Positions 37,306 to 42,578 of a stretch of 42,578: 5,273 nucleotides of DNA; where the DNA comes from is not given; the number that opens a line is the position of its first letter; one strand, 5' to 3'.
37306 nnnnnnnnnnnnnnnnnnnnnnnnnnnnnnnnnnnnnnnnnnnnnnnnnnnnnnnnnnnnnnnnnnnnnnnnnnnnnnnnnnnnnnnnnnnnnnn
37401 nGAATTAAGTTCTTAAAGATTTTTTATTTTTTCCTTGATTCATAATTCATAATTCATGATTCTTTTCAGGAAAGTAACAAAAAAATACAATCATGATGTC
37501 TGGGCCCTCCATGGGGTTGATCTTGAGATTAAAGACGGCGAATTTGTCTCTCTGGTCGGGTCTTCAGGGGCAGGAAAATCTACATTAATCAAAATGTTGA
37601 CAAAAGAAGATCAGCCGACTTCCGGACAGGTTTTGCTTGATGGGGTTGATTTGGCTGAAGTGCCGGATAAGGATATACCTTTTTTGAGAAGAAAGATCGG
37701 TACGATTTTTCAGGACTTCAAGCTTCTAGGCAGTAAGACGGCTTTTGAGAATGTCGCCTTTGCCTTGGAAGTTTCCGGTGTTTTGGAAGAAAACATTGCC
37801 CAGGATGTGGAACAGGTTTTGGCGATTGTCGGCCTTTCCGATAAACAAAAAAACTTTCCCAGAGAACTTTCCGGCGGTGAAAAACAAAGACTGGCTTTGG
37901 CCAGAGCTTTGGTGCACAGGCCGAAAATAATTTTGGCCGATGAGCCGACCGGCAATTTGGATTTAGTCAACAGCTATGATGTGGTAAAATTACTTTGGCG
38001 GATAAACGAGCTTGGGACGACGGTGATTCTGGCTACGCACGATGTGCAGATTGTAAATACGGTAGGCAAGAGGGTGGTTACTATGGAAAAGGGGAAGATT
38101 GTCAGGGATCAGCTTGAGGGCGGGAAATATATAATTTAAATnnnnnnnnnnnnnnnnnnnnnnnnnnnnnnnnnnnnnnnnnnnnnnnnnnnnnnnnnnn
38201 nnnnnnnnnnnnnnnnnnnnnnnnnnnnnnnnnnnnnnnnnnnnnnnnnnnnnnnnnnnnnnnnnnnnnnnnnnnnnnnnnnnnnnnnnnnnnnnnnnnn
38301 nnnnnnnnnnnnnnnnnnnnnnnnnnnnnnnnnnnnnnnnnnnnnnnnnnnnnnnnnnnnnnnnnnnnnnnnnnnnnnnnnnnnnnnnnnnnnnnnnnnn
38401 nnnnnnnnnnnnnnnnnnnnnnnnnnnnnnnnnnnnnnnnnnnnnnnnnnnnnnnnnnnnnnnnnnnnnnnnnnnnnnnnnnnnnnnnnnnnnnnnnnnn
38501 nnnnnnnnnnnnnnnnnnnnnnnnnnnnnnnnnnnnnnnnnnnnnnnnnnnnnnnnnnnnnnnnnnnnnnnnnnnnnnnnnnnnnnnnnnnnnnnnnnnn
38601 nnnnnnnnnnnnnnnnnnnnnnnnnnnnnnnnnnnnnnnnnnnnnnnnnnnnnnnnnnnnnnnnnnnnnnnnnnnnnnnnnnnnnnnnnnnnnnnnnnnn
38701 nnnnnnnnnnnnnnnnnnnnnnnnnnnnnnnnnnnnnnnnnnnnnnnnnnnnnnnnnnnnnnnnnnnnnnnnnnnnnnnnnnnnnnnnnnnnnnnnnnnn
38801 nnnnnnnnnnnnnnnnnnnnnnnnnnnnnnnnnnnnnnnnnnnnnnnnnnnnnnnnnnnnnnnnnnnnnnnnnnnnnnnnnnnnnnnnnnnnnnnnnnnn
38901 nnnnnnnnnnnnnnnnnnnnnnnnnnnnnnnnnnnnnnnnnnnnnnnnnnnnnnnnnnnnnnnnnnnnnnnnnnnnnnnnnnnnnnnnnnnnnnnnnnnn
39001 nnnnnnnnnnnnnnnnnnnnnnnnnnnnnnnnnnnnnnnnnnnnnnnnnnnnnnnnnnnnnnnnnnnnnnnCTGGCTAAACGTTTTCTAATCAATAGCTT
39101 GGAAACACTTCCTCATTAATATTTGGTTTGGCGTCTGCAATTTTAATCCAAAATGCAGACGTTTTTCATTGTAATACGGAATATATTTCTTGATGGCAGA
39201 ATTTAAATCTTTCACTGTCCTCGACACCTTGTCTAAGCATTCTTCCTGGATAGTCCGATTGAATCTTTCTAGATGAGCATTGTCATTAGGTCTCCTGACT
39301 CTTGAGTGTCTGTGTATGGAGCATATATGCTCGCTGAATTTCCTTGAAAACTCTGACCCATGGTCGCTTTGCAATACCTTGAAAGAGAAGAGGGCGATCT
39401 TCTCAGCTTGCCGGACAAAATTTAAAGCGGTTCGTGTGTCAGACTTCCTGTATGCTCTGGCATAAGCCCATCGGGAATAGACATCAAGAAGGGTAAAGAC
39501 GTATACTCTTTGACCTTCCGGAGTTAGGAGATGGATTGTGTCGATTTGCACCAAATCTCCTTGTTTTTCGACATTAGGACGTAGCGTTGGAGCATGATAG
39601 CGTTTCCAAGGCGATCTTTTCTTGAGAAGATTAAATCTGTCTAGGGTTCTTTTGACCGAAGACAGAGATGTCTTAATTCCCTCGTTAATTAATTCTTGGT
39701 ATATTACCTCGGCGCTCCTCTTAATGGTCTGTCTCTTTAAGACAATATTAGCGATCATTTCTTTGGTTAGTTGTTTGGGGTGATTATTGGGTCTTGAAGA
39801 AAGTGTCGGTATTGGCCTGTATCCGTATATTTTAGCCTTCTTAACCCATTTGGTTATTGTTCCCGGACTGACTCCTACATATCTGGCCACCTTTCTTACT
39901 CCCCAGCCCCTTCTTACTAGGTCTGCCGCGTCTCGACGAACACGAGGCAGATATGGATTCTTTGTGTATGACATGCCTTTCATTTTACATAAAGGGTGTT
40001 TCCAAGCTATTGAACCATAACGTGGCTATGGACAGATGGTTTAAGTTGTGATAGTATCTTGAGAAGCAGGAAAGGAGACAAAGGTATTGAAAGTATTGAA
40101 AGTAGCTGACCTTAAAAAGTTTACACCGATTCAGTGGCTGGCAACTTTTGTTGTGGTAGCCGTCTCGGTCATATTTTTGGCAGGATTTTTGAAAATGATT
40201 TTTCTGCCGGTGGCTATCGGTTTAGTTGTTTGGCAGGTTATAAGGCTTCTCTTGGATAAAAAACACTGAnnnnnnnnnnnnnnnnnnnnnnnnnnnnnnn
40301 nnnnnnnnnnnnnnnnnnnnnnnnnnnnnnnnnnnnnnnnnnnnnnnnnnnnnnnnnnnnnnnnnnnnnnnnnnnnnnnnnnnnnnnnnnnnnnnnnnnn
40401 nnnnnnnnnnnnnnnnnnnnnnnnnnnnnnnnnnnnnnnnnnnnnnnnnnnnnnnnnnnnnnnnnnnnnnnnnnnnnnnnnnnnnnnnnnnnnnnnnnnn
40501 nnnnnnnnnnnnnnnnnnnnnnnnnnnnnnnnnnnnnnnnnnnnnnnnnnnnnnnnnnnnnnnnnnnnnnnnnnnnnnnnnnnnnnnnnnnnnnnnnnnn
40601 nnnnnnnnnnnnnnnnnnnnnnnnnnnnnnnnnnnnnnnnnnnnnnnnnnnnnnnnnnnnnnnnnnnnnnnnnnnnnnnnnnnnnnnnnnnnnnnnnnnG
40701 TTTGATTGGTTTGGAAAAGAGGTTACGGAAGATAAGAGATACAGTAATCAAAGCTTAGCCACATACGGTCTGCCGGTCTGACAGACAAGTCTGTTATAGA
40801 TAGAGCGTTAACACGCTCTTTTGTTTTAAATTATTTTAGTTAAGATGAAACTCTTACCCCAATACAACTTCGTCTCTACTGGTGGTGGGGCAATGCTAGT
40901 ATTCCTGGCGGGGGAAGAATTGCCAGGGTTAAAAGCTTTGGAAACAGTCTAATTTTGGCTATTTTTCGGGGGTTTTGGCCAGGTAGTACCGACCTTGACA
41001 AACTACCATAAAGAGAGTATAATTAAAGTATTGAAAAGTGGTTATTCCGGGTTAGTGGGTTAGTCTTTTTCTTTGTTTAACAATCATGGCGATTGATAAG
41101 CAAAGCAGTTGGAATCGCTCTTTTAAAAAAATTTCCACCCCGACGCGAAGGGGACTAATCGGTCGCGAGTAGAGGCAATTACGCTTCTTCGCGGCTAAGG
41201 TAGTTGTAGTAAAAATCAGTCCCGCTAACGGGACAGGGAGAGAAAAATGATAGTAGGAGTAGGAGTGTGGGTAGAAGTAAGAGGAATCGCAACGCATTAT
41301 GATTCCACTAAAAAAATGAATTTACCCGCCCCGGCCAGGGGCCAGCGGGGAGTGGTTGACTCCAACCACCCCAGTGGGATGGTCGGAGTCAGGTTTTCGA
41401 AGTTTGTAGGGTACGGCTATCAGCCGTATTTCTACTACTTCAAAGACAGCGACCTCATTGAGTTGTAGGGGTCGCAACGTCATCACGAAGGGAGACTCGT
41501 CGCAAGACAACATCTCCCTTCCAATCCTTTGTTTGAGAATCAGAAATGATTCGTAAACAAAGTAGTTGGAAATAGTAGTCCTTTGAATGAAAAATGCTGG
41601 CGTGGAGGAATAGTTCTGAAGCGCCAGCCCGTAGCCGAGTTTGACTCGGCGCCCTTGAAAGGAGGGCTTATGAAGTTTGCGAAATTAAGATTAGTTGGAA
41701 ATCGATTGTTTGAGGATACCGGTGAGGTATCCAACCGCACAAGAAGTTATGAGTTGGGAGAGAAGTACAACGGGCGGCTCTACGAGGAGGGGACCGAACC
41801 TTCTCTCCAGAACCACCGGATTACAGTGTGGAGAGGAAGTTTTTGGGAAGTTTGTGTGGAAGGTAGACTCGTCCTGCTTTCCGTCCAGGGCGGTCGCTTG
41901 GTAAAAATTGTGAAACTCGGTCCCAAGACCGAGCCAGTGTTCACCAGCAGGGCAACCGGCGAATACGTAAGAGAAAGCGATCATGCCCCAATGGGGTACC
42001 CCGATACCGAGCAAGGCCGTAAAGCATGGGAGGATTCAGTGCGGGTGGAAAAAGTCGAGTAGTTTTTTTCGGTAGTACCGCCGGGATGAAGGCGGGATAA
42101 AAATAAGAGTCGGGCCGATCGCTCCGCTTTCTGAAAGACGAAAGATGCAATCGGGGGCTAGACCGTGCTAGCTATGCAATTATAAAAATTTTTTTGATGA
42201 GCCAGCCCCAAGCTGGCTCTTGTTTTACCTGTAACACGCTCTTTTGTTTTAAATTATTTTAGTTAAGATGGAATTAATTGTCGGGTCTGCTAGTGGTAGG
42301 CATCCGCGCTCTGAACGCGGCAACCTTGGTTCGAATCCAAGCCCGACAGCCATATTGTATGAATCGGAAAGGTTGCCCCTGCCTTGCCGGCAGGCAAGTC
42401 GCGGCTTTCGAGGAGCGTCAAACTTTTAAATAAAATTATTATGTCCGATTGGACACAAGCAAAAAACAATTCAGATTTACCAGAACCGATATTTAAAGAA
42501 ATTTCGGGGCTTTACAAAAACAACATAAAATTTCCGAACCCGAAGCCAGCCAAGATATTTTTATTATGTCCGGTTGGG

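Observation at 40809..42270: GC-richer ~1.4 kb island bracketed by perfect 39-bp direct repeats next to tRNA-Gln, carrying a consensus promoter, structured RNAs and two orphan ORFs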

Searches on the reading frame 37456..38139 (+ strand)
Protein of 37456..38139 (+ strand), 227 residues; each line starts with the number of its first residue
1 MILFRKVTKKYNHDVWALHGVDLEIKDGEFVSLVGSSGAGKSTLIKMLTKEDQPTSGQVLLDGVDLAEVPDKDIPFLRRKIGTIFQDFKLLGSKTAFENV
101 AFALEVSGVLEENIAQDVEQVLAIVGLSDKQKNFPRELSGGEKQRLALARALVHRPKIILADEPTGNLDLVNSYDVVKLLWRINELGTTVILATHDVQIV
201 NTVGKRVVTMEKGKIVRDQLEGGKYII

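Call 55: find_encoding_contigs(protein=window:37456-38139:+, flank=10000, max_places=10)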
Protein window:37456-38139:+ (227 aa): no gene with exactly this product is on record in the collection.

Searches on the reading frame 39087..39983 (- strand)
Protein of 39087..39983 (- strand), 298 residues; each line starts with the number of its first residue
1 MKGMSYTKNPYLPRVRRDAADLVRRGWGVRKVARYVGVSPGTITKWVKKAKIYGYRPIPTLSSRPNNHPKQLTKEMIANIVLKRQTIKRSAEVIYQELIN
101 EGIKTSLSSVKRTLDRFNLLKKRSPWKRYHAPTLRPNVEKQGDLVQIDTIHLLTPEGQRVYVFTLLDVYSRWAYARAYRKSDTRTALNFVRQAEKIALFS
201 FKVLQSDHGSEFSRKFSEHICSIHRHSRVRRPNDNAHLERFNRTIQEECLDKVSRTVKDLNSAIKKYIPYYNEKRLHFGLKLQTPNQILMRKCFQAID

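Call 7: search_protein_families(library=pfam, proteins=[window:39087-39983:-], max_evalue=1)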
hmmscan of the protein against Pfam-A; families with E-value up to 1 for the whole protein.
window:39087-39983:- (298 aa): 18 families
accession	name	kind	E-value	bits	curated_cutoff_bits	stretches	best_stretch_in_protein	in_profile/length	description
PF13683.12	rve_3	-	1.5e-14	53.9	26.5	1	224-285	5-67/67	Integrase core domain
PF00665.32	rve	-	5e-12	46.4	32.6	1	140-232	3-102/102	Integrase core domain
PF13384.12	HTH_23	-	7.5e-08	32.4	24.6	1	14-49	5-40/50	Homeodomain-like domain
PF13333.12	rve_2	-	8e-07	29.6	22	1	241-287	3-50/56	Integrase core domain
PF13936.12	HTH_38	-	6.4e-05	23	27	1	16-49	10-43/44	Helix-turn-helix domain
PF13551.12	HTH_29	-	0.00023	21.6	28.1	1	18-51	3-37/64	Winged helix-turn helix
PF13542.12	HTH_Tnp_ISL3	-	0.00026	20.8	27.4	1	14-48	15-48/51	Helix-turn-helix domain of transposase family ISL3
PF01527.26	HTH_Tnp_1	-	0.0003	21.4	24.1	1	13-56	9-54/75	Transposase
PF13518.12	HTH_28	-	0.0011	19.4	25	1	16-54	2-40/52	Helix-turn-helix domain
PF13011.12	LZ_Tnp_IS481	-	0.0032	18.2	22.2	1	23-83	22-82/85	leucine-zipper of insertion element IS481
PF06056.18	Terminase_5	-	0.0056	17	20.3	1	15-58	2-45/58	Putative ATPase subunit of terminase (gpP-like)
PF12728.13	HTH_17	-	0.014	16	27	1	29-52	4-27/51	Helix-turn-helix domain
PF01498.24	HTH_Tnp_Tc3_2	-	0.021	15.5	31.5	0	84-127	11-52/72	Transposase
PF03033.26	Glyco_transf_28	-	0.033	14.7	26.2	1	21-100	21-90/139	Glycosyltransferase family 28 N-terminal domain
PF01475.25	FUR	-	0.064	13.8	23.1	1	77-118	13-54/121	Ferric uptake regulator family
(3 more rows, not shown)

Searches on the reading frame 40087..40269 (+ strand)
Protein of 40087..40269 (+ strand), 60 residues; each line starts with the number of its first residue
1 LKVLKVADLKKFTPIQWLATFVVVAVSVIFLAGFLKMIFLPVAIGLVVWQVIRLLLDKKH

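Call 7: search_protein_families(library=pfam, proteins=[window:40087-40269:+], max_evalue=1)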
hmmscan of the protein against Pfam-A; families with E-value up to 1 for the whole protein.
window:40087-40269:+ (60 aa): 0 families

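Call 56: find_encoding_contigs(protein=window:40087-40269:+, flank=10000, max_places=10)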
Protein window:40087-40269:+ (60 aa): no gene with exactly this product is on record in the collection.

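Call 78: search_protein_families(library=ncbifam, proteins=[window:40087-40266:+], max_evalue=1)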
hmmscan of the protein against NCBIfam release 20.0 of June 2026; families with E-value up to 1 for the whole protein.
window:40087-40266:+ (60 aa): 1 family
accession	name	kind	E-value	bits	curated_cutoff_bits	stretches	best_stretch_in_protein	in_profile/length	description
NF041554.1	SA1362_fam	subfamily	0.18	12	42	1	17-59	10-52/70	SA1362 family protein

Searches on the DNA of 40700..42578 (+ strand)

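Call 11: search_rna_families(source=window, start=40700, end=42578, threshold=evalue, max_evalue=10, show_alignments=3)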
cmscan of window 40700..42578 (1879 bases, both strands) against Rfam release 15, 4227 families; matches with E-value up to 10: 5.
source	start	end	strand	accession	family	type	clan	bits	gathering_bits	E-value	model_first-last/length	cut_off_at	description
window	42279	42349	+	RF00005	tRNA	Gene; tRNA;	CL00001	55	29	1.2e-10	1-71/71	no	tRNA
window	42148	42226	+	RF00368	sroB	Gene; sRNA;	-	23.1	44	5.2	1-83/83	no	sroB RNA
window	41518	41541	+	RF01354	CRISPR-DR45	Gene; CRISPR;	-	21.6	37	1.2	1-24/24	no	CRISPR RNA direct repeat element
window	42199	42263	-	RF02844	RefA9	Gene; antisense;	-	19.6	49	6.2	1-64/64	no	Enterococcus sRNA A9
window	42368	42502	-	RF00004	U2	Gene; snRNA; splicing;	CL00006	17.1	46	1.3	1-192/192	no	U2 spliceosomal RNA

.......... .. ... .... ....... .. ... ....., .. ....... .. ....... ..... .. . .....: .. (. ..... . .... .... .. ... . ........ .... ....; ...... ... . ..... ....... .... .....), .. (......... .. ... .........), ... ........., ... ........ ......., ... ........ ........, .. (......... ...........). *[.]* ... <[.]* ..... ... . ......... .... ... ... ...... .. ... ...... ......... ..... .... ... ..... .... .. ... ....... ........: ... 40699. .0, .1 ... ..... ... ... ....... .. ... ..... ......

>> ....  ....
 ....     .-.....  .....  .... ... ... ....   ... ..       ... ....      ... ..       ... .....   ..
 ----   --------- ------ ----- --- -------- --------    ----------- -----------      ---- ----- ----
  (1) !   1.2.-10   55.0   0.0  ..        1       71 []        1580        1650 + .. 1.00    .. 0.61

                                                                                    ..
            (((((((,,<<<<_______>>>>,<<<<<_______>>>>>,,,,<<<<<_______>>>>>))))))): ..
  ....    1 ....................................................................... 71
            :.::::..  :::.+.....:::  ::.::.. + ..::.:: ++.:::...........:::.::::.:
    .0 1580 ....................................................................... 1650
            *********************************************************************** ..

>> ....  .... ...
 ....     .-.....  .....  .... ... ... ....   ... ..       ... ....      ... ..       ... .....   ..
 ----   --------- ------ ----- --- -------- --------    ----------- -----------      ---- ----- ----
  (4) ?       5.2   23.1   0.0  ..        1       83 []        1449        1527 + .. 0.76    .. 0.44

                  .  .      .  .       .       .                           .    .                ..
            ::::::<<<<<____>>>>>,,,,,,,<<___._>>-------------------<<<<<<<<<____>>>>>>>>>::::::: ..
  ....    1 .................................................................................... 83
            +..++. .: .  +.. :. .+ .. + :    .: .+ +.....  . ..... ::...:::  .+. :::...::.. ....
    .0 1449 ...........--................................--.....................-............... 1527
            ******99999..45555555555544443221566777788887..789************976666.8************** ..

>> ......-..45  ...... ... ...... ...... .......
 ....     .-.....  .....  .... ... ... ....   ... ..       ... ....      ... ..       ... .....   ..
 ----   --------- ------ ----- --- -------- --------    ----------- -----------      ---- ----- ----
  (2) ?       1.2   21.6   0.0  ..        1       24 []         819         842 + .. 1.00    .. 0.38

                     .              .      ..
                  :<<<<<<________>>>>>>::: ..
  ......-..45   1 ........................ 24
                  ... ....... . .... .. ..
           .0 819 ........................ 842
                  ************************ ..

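Call 48: search_dna_similar(query=window:40848-42231:+, collection=phages, mode=distant, max_evalue=0.001)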
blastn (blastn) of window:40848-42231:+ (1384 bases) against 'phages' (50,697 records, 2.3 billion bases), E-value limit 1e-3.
No match.

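Call 49: search_dna_similar(query=window:40848-42231:+, collection=plasmids, mode=distant, max_evalue=0.001)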
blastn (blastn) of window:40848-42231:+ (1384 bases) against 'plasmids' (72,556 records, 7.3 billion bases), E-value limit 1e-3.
No match.

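Call 50: search_dna_similar(query=L001:10178-11182:+, collection=phages, mode=distant, max_evalue=0.001)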
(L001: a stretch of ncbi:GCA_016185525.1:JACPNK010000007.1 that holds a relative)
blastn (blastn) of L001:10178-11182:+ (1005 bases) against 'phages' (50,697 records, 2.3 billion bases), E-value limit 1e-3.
No match.
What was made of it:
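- Tried and rejected: The island and the sister species' variable part had no blastn match in phages or plasmids (calls 48-50).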

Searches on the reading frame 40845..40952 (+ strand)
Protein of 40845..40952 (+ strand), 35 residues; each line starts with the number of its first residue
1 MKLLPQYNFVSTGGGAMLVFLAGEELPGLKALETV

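Call 7: search_protein_families(library=pfam, proteins=[window:40845-40952:+], max_evalue=1)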
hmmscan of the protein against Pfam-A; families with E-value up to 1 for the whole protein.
window:40845-40952:+ (35 aa): 2 families
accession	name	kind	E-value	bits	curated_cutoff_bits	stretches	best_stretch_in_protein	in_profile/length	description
PF00162.24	PGK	-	0.0043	16.5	27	1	5-24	360-379/379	Phosphoglycerate kinase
PF03077.19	VacA2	-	0.034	14.4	27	1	8-26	25-43/60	Putative vacuolating cytotoxin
